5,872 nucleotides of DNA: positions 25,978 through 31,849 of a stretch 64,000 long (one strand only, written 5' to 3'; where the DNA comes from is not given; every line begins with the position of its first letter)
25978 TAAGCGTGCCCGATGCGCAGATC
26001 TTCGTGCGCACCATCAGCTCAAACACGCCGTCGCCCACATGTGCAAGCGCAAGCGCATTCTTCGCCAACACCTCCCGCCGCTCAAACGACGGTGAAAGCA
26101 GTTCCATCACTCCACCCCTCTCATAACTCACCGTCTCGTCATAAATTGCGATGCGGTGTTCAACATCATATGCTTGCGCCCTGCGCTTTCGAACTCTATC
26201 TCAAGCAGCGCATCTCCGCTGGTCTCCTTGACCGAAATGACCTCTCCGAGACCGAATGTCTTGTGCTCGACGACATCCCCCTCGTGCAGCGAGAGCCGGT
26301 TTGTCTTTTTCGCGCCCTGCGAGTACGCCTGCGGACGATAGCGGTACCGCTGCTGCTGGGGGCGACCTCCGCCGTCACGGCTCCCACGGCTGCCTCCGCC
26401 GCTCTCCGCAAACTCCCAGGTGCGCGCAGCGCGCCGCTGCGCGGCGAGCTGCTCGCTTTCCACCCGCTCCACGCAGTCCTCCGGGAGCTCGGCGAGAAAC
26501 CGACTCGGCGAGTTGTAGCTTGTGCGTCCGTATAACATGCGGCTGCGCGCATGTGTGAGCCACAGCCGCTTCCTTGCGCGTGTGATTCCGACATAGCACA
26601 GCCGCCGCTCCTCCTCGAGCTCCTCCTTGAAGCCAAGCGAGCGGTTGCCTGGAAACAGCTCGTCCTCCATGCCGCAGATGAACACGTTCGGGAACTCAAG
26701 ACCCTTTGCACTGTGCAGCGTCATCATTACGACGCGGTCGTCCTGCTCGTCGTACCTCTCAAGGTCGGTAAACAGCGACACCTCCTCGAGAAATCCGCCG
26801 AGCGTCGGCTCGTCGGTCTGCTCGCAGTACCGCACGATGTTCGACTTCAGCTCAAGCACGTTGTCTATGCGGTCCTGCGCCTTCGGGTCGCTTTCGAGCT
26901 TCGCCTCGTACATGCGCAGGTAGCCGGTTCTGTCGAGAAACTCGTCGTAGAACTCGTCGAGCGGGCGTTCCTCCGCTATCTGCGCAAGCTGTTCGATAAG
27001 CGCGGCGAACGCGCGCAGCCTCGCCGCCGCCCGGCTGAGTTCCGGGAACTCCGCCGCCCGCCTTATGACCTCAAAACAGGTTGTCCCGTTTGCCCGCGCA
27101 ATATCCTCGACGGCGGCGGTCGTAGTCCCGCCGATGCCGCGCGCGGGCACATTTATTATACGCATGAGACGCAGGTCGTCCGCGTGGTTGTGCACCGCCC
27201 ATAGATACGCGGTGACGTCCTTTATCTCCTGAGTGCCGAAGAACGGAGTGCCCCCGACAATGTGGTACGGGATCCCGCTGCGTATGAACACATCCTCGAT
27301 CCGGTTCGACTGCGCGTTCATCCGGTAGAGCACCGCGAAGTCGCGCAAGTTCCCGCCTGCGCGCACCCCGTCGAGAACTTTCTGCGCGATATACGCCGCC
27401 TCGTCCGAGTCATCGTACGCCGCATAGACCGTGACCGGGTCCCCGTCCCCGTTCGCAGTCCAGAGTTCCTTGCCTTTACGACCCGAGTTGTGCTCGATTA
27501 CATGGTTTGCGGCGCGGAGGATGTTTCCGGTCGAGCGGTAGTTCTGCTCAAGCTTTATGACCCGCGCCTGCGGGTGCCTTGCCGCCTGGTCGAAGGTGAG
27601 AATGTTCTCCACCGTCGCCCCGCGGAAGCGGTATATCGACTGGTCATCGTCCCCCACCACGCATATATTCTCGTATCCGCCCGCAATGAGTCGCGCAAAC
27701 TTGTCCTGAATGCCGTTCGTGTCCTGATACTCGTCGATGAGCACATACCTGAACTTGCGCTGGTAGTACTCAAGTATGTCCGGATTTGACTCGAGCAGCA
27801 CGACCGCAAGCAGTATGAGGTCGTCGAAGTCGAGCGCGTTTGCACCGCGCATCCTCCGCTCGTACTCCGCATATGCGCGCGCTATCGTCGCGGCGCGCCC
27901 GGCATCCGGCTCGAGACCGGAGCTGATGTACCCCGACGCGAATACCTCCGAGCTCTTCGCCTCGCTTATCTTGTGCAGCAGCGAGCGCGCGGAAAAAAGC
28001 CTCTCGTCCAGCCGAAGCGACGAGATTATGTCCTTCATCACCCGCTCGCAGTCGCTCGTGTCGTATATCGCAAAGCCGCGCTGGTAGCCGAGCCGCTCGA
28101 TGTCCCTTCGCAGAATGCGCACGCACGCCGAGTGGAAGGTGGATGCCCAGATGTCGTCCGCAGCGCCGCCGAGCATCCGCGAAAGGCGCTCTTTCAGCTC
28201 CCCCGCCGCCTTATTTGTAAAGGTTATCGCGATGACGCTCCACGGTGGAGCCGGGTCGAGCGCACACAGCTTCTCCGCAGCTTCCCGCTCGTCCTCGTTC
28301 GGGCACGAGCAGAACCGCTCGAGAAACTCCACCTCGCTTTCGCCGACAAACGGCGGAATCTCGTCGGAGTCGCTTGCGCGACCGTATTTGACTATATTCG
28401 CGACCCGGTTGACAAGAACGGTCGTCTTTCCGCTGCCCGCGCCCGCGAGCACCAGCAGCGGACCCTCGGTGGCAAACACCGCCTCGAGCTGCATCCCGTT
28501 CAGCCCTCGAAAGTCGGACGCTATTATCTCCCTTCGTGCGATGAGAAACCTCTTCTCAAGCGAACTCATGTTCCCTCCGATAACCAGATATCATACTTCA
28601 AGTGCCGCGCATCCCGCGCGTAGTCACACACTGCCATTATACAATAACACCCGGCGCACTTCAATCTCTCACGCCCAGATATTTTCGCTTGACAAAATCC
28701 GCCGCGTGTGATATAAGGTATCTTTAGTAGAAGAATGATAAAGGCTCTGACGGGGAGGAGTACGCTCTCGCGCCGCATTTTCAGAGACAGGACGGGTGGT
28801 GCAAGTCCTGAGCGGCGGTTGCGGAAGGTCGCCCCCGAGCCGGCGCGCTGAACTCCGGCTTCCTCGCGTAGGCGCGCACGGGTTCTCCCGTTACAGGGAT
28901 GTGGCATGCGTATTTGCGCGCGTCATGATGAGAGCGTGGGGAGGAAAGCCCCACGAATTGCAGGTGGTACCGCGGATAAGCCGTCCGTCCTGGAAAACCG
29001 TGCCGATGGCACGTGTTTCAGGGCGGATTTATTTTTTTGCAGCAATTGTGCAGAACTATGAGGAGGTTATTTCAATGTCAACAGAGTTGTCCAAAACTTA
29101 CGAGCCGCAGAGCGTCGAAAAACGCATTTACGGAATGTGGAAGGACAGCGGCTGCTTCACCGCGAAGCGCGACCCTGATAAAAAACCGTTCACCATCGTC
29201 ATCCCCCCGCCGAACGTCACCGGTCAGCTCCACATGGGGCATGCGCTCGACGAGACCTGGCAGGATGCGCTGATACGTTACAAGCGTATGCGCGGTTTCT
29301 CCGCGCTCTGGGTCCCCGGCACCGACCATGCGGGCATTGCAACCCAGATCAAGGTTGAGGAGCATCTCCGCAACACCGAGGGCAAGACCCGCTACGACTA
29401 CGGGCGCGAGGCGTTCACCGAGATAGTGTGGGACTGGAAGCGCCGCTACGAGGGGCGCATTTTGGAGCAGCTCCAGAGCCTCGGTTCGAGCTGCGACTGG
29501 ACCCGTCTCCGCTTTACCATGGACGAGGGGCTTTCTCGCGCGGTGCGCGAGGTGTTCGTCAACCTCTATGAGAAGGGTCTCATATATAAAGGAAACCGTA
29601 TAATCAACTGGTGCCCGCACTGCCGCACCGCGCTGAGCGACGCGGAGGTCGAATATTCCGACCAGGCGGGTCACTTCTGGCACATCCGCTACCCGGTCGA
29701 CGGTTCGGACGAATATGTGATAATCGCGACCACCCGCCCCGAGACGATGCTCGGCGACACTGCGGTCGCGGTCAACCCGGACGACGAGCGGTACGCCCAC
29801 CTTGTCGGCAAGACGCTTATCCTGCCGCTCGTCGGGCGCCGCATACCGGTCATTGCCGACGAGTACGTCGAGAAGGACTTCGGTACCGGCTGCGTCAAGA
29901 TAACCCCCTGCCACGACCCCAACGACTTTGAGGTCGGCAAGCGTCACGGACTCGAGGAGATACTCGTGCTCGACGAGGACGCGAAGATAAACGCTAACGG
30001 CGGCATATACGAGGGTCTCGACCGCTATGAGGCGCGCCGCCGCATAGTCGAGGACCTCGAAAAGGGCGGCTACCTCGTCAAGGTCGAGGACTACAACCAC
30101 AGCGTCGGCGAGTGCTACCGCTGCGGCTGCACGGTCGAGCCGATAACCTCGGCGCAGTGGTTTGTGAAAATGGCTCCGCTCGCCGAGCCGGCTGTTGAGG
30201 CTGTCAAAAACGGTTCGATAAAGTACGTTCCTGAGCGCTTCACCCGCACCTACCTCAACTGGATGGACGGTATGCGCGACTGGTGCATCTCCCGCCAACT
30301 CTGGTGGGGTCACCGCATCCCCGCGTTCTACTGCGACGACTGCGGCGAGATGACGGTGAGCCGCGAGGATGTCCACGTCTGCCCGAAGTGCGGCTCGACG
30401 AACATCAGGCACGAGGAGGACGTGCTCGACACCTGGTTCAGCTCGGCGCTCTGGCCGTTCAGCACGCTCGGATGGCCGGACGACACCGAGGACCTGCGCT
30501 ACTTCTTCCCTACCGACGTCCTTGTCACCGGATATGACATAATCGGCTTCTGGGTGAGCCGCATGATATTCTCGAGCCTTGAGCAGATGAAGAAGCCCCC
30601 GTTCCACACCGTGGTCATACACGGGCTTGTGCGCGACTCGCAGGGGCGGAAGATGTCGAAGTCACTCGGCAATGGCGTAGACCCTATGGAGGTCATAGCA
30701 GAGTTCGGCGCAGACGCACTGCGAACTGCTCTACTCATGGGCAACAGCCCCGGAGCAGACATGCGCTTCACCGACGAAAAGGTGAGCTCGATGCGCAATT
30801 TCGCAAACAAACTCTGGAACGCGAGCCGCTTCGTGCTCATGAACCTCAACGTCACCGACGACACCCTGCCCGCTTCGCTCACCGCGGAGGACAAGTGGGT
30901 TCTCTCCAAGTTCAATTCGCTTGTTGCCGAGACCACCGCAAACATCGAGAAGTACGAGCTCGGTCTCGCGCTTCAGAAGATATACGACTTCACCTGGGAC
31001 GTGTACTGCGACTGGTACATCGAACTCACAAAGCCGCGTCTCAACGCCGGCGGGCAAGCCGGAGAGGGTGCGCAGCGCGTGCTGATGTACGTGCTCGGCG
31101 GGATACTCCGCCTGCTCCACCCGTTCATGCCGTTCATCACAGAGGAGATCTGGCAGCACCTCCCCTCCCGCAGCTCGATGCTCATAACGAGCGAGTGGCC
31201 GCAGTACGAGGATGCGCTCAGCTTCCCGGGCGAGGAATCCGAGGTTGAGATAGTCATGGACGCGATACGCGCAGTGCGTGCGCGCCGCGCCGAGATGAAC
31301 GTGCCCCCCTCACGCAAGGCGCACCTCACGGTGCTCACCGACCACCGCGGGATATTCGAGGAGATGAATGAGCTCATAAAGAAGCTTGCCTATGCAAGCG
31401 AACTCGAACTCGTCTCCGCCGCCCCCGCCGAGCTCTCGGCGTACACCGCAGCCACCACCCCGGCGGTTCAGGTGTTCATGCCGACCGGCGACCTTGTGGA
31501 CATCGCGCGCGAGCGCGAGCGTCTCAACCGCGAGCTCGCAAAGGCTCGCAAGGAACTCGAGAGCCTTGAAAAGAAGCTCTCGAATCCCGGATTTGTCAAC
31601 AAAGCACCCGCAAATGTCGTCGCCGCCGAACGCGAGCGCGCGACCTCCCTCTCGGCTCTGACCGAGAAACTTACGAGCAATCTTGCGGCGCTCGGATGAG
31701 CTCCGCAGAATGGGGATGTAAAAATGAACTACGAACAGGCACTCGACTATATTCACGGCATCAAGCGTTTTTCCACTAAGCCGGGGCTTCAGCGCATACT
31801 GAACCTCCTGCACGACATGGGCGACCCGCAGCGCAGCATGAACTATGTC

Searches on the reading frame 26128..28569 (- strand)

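Call 47: search_protein_families(library=pfam, proteins=[window:26128-28569:-], max_evalue=0.0001)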
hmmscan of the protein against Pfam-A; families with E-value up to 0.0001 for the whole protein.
window:26128-28569:- (813 aa): 6 families
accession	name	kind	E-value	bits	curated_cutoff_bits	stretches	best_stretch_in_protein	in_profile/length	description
PF00580.27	UvrD-helicase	-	1.8e-78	264.4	23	2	108-329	44-269/271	UvrD/REP helicase N-terminal domain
PF13361.12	UvrD_C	-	2.3e-71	241.5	25.6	1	338-675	1-349/350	UvrD-like helicase C-terminal domain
PF13245.12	AAA_19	-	1.9e-17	64.1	25.1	1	111-316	43-134/134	AAA domain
PF13538.12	UvrD_C_2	-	2.8e-10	40.3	27.4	1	613-672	2-52/52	UvrD-like helicase C-terminal domain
PF21196.3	PcrA_UvrD_tudor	-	8.8e-08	32.3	23.9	1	764-804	2-42/48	PcrA/UvrD tudor domain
PF01443.25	Viral_helicase1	-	1.7e-07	31.7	21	0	609-669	173-224/228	Viral superfamily 1 RNA helicase core domain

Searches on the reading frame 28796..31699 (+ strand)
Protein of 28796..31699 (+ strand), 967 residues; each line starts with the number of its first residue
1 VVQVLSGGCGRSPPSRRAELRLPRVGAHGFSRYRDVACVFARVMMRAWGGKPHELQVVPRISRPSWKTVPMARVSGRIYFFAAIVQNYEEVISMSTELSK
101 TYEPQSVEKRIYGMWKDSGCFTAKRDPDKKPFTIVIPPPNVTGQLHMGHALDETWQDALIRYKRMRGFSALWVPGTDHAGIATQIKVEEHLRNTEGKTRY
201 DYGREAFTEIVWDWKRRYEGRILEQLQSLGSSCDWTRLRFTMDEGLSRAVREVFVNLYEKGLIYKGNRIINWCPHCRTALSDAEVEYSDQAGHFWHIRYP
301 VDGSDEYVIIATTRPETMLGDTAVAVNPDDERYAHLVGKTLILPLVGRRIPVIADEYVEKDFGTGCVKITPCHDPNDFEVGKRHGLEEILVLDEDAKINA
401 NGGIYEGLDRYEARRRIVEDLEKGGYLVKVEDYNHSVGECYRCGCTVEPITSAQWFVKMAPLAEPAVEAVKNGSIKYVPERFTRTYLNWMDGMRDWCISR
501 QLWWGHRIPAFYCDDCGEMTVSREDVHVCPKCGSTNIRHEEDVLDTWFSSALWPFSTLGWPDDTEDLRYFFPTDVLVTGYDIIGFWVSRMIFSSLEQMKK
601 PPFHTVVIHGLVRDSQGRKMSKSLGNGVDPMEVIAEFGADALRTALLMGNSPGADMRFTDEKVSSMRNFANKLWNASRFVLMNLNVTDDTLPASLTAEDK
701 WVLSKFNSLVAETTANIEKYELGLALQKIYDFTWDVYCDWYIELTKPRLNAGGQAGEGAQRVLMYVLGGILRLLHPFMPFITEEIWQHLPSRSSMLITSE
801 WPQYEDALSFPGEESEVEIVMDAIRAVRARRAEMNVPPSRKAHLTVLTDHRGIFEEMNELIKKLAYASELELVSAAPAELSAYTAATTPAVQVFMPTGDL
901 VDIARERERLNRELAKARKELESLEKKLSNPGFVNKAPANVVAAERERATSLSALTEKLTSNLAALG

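Call 47: search_protein_families(library=pfam, proteins=[window:28796-31699:+], max_evalue=0.0001)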
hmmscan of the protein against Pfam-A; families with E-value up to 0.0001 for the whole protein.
window:28796-31699:+ (967 aa): 5 families
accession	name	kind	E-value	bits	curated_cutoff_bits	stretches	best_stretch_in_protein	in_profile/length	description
PF00133.28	tRNA-synt_1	-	3.3e-144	481.1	22.7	1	111-658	2-413/414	tRNA synthetases class I (I, L, M and V)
PF08264.19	Anticodon_1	-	3.8e-43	147.3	25.1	1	699-844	1-146/148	Anticodon-binding domain of tRNA ligase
PF09334.17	tRNA-synt_1g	-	1.6e-26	93.5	20.1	2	138-286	7-136/391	tRNA synthetases class I (M)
PF10458.14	Val_tRNA-synt_C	-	3.1e-21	75.8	25.9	1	902-967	1-66/66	Valyl tRNA synthetase tRNA binding arm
PF13603.12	tRNA-synt_1_2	-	2.9e-10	40.4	25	1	337-395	85-143/185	Leucyl-tRNA synthetase, editing domain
